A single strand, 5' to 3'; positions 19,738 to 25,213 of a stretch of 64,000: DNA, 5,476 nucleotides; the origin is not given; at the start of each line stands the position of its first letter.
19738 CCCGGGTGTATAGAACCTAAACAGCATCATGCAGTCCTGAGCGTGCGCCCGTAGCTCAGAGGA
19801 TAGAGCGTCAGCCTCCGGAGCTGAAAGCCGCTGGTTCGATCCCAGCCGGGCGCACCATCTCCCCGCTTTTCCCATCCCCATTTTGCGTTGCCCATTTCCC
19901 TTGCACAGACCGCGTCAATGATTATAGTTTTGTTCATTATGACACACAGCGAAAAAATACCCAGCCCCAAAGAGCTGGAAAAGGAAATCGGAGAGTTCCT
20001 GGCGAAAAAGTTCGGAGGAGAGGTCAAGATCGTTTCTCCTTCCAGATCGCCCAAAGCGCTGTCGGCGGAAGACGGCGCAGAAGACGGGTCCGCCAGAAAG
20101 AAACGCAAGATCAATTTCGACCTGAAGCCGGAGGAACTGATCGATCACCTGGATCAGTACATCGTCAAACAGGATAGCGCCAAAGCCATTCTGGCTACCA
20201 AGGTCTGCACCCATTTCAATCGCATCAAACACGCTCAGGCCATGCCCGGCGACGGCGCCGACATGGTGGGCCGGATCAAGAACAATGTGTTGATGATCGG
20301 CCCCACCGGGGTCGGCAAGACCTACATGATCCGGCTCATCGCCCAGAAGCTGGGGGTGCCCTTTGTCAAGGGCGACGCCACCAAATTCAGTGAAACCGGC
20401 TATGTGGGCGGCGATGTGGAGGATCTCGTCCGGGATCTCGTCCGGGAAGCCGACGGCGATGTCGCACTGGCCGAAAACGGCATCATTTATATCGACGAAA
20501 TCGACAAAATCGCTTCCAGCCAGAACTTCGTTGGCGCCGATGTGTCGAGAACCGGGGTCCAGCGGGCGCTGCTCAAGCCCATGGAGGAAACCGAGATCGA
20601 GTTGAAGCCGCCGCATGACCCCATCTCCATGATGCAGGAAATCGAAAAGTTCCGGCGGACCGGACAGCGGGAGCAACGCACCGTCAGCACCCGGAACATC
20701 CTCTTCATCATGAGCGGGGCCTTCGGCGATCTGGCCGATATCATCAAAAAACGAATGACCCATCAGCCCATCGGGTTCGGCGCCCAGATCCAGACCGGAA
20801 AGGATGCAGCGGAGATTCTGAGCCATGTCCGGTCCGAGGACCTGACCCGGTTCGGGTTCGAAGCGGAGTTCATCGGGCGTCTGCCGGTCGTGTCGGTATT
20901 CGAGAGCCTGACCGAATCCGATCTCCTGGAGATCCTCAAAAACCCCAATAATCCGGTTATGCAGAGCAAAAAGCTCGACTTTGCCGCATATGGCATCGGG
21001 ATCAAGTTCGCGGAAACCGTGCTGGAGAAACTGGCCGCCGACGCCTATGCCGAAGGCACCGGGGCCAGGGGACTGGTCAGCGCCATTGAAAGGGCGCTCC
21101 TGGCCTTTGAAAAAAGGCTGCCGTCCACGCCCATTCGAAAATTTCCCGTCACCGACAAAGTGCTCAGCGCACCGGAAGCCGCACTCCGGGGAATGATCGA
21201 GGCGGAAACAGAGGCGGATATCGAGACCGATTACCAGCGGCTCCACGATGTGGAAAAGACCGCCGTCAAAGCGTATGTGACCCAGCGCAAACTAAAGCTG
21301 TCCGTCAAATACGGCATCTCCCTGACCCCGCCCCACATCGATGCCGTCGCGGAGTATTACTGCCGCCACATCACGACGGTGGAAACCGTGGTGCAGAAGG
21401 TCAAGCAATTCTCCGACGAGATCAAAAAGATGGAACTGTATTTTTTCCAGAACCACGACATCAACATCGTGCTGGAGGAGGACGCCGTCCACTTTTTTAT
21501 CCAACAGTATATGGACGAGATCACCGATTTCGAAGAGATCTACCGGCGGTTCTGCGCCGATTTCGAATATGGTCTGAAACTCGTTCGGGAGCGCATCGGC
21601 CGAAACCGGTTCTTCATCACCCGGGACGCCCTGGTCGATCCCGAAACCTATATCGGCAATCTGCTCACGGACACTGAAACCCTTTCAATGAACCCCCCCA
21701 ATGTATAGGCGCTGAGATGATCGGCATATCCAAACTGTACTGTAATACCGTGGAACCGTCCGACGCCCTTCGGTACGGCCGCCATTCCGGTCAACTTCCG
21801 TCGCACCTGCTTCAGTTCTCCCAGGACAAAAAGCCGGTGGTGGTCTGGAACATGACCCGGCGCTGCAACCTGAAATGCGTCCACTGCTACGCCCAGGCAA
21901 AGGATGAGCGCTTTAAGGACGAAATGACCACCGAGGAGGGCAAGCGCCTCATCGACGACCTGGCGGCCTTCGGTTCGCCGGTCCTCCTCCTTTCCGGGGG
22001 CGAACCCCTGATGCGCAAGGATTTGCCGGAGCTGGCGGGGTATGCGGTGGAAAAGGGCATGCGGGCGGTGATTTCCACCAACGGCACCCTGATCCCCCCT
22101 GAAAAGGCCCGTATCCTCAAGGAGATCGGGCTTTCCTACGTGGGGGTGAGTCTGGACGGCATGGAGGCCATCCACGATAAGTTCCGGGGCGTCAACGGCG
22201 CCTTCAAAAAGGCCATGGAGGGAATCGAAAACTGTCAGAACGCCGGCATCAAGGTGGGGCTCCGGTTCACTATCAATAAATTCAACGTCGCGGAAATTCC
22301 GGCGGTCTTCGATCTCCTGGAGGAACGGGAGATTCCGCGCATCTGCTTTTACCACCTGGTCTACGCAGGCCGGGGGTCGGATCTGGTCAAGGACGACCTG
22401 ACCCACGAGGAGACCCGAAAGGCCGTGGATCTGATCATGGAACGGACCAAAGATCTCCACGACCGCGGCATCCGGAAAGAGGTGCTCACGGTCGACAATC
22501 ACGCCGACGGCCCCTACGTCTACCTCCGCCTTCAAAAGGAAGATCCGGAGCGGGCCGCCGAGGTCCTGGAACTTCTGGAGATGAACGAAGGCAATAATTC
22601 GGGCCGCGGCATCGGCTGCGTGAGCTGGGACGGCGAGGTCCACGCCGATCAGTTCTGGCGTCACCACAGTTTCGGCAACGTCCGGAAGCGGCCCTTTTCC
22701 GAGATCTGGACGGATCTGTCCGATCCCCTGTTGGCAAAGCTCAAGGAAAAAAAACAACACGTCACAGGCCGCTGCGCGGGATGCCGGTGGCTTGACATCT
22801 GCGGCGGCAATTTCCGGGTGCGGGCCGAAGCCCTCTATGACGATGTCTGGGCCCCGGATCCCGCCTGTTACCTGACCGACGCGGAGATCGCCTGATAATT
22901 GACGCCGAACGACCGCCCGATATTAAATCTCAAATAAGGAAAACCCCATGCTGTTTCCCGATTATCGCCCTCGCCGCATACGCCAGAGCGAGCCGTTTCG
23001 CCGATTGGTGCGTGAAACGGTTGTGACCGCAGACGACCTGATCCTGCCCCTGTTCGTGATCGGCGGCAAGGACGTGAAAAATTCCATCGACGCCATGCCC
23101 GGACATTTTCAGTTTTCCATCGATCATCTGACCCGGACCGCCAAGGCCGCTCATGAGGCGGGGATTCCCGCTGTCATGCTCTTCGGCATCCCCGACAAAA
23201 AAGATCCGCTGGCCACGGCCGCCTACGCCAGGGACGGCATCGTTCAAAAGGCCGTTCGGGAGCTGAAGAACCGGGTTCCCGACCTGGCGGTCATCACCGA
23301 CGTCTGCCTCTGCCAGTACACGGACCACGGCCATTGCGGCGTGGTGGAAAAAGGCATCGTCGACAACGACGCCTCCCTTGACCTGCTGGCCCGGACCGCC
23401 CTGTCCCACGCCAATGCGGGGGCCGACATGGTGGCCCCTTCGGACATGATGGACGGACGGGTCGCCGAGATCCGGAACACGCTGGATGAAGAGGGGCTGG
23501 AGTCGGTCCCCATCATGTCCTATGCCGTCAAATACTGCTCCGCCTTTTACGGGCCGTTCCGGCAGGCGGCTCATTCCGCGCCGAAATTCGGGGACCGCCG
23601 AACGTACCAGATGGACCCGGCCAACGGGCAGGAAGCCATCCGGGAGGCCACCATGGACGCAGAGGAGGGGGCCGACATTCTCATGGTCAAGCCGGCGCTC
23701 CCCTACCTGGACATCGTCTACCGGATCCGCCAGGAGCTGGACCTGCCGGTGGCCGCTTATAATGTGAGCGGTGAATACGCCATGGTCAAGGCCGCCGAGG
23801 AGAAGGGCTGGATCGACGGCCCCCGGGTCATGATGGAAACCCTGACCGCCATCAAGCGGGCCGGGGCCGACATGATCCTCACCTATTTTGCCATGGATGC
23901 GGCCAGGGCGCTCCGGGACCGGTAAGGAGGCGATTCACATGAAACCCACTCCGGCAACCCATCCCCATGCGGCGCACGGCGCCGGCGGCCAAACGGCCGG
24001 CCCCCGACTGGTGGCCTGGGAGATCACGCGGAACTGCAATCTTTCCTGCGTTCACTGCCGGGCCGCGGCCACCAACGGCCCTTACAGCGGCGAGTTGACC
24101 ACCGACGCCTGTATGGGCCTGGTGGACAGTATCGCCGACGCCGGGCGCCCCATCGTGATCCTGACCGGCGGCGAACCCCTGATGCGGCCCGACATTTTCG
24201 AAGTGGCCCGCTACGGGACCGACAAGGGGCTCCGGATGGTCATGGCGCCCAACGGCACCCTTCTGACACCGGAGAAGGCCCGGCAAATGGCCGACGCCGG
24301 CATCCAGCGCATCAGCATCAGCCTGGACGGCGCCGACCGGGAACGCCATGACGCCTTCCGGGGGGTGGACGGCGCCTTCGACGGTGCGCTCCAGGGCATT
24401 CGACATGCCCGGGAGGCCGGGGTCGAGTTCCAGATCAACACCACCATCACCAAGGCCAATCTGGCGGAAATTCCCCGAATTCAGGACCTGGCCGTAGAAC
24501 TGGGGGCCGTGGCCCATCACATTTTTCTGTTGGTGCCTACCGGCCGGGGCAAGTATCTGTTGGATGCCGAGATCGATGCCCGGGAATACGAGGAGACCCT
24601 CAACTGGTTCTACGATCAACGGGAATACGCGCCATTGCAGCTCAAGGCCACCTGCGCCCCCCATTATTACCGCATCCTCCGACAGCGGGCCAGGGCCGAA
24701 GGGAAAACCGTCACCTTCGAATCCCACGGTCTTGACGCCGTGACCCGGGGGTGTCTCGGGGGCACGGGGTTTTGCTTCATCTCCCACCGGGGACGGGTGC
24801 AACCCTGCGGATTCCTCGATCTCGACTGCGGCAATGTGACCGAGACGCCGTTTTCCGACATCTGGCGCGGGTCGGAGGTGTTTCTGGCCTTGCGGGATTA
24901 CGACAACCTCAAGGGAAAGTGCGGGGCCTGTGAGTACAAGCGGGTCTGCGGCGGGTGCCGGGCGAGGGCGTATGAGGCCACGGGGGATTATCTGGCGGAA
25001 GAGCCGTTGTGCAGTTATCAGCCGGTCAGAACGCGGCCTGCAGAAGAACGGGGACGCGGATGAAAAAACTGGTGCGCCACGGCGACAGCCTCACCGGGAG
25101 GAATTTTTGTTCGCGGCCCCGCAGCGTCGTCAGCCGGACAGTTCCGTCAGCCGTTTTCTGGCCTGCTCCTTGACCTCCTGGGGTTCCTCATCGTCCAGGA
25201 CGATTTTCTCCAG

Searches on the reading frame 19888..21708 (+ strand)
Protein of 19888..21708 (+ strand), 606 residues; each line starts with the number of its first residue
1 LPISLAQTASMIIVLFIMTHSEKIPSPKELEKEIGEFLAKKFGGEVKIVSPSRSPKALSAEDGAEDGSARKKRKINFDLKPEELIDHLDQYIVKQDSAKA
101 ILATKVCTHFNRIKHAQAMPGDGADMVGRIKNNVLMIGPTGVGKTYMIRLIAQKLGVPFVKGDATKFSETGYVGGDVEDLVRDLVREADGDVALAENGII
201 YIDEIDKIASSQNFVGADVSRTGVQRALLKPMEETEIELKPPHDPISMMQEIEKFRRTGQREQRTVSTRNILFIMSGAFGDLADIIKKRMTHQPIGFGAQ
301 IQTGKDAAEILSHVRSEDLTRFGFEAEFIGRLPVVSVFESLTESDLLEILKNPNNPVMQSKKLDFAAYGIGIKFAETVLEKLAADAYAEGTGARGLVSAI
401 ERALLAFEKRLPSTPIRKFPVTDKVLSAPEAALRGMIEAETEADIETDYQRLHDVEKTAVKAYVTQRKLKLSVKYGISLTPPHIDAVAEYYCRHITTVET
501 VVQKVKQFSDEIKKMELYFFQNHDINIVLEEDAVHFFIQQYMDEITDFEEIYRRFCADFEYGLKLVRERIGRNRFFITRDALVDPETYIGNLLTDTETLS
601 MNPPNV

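Call 48: search_protein_families(library=pfam, proteins=[window:19888-21708:+], max_evalue=0.0001)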
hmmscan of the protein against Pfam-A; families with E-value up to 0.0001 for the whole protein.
window:19888-21708:+ (606 aa): 5 families
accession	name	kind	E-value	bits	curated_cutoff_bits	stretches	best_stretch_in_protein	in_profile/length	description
PF07724.20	AAA_2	-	2.3e-28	99.8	27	1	132-334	4-165/166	AAA domain (Cdc48 subfamily)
PF00004.35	AAA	-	2e-16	61.1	21.2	1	134-238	1-98/131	ATPase family associated with various cellular activities (AAA)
PF00493.29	MCM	-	1e-06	28.5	23.3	1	122-212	50-137/224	MCM P-loop domain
PF10431.15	ClpB_D2-small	-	1.5e-06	28.6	21.9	1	341-405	1-61/81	C-terminal, D2-small domain, of ClpB protein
PF07728.20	AAA_5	-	2.2e-05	24.9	22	1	133-210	1-80/139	AAA domain (dynein-related subfamily)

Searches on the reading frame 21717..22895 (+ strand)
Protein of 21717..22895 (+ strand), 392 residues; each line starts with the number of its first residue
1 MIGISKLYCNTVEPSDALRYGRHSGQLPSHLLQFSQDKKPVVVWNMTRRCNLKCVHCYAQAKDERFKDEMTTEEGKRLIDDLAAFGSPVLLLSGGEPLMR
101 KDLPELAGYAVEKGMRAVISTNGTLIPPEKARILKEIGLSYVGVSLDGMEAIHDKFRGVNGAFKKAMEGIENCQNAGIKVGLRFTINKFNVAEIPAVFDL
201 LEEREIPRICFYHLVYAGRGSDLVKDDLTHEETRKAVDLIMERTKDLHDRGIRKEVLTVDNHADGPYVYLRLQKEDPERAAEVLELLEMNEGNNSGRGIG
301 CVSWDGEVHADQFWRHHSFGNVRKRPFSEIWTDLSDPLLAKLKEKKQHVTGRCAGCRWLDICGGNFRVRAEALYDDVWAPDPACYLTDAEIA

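Call 15: search_protein_families(library=pfam, proteins=[window:21717-22895:+], max_evalue=0.001)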
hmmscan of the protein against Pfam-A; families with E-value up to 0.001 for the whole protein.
window:21717-22895:+ (392 aa): 3 families
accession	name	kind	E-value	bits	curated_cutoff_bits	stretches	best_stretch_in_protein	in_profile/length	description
PF04055.27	Radical_SAM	-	8.7e-31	107.8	29.5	1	45-201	2-166/166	Radical SAM superfamily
PF13353.11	Fer4_12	-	1.7e-07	32.1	22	1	47-148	12-115/137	4Fe-4S single cluster domain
PF13186.11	SPASM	-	1.6e-05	25.5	21.5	1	302-356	10-66/67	Iron-sulfur cluster-binding domain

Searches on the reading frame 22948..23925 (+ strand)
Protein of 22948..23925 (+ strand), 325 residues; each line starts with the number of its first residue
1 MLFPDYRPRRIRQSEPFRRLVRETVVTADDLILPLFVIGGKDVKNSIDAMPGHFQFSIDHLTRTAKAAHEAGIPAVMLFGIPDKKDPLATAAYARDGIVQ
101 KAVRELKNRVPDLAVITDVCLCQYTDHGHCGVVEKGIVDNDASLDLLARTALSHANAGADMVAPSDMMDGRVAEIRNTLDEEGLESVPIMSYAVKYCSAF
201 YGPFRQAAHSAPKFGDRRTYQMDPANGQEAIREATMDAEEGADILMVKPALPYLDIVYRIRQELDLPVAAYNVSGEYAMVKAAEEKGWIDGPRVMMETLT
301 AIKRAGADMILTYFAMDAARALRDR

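Call 15: search_protein_families(library=pfam, proteins=[window:22948-23925:+], max_evalue=0.001)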
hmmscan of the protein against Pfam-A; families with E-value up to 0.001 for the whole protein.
window:22948-23925:+ (325 aa): 1 family
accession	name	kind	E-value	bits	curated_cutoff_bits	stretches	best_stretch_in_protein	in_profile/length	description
PF00490.27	ALAD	-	2.5e-150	500.4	24.6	1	6-320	2-316/317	Delta-aminolevulinic acid dehydratase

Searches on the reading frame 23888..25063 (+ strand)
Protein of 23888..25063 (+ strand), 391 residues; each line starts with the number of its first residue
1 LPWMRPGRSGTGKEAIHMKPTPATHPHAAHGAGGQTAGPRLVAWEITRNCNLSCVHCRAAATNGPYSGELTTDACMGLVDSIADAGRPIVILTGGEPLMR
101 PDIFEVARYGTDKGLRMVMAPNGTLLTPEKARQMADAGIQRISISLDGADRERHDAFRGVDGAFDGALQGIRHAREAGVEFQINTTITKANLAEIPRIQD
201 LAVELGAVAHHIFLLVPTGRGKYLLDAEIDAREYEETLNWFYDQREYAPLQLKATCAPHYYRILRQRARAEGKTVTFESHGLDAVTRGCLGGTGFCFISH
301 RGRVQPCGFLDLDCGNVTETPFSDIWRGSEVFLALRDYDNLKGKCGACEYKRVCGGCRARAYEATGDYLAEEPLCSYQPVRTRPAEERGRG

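Call 15: search_protein_families(library=pfam, proteins=[window:23888-25063:+], max_evalue=0.001)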
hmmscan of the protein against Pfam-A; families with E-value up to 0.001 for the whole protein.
window:23888-25063:+ (391 aa): 3 families
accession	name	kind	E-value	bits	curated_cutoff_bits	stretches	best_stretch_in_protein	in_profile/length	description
PF04055.27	Radical_SAM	-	2.9e-28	99.5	29.5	1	45-198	2-162/166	Radical SAM superfamily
PF13186.11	SPASM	-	9.6e-08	32.6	21.5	1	289-348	1-66/67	Iron-sulfur cluster-binding domain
PF13353.11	Fer4_12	-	3.8e-05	24.4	22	1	38-148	5-115/137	4Fe-4S single cluster domain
